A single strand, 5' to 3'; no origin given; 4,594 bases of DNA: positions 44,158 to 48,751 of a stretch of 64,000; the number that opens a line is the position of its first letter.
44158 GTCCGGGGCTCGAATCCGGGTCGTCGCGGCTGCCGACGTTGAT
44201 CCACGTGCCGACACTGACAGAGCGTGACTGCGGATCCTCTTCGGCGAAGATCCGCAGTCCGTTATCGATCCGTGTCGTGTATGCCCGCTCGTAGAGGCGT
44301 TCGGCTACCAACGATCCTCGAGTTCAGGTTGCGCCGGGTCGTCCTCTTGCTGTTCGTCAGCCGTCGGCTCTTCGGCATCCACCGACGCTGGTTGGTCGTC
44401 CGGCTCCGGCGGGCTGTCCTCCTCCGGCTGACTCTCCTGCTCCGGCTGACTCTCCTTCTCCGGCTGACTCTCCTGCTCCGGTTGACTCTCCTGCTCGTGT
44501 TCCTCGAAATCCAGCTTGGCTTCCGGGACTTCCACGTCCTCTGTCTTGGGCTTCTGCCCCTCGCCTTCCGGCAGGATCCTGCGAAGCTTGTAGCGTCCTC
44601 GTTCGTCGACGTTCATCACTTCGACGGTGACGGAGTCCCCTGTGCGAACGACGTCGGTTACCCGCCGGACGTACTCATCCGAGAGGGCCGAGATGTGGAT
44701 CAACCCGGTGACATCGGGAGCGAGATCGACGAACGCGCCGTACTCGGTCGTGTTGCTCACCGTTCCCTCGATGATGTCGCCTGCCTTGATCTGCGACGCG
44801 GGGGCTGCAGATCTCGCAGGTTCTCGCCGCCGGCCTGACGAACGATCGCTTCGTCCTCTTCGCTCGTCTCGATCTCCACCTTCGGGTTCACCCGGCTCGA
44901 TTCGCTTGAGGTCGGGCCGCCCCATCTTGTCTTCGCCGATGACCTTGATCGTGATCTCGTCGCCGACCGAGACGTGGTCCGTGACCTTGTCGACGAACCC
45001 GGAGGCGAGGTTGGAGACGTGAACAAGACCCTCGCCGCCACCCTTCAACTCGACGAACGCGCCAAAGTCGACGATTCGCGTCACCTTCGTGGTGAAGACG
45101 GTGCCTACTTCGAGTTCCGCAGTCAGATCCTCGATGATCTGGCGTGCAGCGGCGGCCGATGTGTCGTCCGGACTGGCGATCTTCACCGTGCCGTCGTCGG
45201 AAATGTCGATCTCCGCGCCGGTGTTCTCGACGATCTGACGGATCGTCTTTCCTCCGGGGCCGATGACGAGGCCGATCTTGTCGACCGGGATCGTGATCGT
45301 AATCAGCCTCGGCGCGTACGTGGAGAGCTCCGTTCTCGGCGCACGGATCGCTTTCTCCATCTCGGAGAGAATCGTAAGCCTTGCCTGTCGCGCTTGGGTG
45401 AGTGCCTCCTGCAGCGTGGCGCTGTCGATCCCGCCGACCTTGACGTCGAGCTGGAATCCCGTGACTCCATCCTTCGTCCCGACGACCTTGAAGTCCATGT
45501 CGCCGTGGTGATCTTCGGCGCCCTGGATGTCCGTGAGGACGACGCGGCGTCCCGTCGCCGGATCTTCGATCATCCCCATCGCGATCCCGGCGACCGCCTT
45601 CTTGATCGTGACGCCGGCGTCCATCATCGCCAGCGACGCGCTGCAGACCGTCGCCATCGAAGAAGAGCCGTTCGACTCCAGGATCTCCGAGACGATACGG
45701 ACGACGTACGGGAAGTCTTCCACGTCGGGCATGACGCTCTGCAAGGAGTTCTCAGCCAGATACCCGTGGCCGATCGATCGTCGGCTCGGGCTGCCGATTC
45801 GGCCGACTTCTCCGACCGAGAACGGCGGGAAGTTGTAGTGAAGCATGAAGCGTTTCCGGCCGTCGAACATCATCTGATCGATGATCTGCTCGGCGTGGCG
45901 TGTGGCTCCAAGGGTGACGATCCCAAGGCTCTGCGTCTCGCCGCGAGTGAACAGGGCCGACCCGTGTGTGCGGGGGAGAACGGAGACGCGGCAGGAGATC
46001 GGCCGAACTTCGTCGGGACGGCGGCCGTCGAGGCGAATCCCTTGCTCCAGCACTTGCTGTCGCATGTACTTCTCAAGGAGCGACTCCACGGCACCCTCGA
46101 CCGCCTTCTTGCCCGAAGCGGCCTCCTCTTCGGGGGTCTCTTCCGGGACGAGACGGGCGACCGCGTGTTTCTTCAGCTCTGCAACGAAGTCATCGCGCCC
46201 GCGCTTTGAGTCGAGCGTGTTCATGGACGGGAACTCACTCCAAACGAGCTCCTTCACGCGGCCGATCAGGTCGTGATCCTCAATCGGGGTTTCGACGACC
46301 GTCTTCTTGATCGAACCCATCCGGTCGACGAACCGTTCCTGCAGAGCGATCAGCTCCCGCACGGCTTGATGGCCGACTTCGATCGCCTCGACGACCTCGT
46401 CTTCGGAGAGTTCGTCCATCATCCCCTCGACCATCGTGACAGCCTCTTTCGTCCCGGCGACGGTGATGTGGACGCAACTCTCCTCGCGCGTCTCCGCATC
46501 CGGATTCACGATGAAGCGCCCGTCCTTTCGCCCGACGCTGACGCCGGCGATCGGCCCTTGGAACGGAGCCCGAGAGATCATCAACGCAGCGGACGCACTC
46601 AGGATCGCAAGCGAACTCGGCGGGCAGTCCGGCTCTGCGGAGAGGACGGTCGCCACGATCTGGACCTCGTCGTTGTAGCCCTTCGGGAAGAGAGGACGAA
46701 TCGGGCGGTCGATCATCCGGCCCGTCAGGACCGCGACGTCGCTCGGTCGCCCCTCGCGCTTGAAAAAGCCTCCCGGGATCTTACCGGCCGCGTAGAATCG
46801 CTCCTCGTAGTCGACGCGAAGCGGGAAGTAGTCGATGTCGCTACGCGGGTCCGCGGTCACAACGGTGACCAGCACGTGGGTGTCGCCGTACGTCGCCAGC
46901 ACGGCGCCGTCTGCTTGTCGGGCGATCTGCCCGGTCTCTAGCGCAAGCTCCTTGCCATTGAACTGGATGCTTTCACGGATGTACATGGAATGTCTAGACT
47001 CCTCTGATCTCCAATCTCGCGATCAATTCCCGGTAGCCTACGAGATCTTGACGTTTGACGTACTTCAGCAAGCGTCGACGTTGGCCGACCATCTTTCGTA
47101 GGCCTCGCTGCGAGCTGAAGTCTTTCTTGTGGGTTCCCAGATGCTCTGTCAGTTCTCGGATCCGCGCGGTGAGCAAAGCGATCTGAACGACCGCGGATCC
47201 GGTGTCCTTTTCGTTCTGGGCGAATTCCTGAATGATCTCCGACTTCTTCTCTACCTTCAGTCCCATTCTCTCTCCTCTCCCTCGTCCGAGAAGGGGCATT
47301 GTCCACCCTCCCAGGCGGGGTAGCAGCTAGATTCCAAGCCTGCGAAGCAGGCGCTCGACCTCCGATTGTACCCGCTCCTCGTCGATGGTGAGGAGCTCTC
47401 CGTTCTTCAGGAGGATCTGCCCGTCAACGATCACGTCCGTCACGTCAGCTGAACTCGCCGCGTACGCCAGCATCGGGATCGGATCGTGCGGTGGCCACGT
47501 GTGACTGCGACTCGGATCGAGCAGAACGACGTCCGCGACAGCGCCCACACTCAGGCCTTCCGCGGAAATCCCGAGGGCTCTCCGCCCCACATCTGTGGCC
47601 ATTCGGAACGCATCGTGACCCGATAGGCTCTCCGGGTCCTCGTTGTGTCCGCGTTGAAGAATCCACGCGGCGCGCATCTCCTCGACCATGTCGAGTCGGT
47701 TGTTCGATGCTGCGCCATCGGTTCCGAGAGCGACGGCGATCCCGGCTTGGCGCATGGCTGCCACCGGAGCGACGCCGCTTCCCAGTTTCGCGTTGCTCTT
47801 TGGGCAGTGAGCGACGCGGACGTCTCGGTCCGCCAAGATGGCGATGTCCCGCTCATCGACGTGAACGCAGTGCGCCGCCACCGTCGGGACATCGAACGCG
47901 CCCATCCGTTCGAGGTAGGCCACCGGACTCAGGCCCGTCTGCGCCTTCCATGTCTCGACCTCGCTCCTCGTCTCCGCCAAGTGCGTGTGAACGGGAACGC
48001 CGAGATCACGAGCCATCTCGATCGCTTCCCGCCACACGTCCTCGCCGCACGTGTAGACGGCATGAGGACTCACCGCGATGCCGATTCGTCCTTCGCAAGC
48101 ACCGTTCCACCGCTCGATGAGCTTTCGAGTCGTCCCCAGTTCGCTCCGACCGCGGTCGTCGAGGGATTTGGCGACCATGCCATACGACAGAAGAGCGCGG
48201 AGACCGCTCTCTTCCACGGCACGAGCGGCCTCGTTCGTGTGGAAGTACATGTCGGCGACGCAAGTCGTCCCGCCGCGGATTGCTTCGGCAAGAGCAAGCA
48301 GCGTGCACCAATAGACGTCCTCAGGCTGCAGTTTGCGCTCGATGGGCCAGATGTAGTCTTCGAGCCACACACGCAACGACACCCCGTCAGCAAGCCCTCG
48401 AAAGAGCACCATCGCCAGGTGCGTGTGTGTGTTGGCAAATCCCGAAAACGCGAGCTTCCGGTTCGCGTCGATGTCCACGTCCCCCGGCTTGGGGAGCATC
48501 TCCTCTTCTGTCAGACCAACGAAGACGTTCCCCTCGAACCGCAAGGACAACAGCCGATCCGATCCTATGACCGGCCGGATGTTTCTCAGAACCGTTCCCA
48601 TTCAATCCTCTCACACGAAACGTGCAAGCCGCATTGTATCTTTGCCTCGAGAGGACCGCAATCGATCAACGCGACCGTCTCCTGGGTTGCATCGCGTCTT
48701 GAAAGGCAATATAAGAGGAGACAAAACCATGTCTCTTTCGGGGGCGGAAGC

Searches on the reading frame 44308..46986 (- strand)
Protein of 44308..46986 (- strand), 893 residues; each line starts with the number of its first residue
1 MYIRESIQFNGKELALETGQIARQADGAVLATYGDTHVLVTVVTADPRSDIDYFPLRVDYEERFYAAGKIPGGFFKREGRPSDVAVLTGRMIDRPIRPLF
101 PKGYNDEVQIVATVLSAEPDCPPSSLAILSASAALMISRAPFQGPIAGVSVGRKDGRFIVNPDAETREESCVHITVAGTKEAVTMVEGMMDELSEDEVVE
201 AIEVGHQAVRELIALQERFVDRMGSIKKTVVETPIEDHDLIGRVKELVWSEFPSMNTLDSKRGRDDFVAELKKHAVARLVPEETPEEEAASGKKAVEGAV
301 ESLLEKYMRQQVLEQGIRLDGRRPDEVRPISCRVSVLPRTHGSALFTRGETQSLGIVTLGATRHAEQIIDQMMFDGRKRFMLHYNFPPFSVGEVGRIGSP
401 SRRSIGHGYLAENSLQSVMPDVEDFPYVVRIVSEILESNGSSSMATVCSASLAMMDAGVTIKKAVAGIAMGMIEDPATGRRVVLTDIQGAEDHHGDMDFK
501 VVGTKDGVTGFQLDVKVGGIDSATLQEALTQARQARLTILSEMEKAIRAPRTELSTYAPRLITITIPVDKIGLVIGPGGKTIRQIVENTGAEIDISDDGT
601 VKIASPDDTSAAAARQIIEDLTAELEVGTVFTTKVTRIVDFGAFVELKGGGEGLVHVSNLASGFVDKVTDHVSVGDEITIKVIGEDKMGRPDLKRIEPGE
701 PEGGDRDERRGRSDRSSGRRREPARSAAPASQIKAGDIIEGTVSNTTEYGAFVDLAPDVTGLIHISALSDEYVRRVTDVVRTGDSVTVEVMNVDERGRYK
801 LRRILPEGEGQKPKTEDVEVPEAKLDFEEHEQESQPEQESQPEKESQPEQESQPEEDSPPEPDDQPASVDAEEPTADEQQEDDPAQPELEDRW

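Call 56: search_protein_families(library=pfam, proteins=[window:44308-46986:-], max_evalue=0.00001)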
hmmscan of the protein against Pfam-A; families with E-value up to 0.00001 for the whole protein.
window:44308-46986:- (893 aa): 6 families
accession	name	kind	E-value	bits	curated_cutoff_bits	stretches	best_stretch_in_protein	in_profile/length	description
PF01138.27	RNase_PH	-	2.9e-55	186.6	25.5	2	12-141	3-130/130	3' exoribonuclease family, domain 1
PF00575.29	S1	-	2e-31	108.6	22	2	734-798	3-67/74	S1 RNA binding domain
PF03725.20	RNase_PH_C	-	1.6e-17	63.7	20.8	1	144-208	1-67/67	3' exoribonuclease family, domain 2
PF00013.35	KH_1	-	3.8e-13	49.4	21.5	1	562-618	2-65/66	KH domain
PF03726.19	PNPase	-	1.2e-08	35.8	24.6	1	242-323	4-81/81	Polyribonucleotide nucleotidyltransferase, RNA binding domain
PF23459.1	S1_RRP5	-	8e-06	26.8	27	0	734-796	2-64/72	RRP5 S1 domain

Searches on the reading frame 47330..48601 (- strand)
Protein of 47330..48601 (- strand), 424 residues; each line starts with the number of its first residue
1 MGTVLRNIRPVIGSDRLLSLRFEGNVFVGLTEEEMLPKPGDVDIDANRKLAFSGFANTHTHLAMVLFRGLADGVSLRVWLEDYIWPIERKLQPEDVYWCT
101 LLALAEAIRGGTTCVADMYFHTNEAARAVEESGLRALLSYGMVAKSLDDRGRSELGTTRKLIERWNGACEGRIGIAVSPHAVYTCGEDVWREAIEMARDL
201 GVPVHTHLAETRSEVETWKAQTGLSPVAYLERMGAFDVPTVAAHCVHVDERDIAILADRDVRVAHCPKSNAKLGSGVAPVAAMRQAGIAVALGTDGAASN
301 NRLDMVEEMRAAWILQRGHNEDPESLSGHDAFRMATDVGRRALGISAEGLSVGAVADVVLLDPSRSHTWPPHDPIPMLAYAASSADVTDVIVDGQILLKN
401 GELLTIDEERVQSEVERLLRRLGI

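Call 56: search_protein_families(library=pfam, proteins=[window:47330-48601:-], max_evalue=0.00001)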
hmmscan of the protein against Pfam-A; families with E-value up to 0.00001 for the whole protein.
window:47330-48601:- (424 aa): 2 families
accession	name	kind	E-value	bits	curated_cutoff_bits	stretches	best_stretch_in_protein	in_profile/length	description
PF01979.26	Amidohydro_1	-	1.8e-67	228.5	25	1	53-396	4-344/345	Amidohydrolase family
PF07969.17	Amidohydro_3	-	5.2e-16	59.6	29.7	1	185-396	259-470/472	Amidohydrolase family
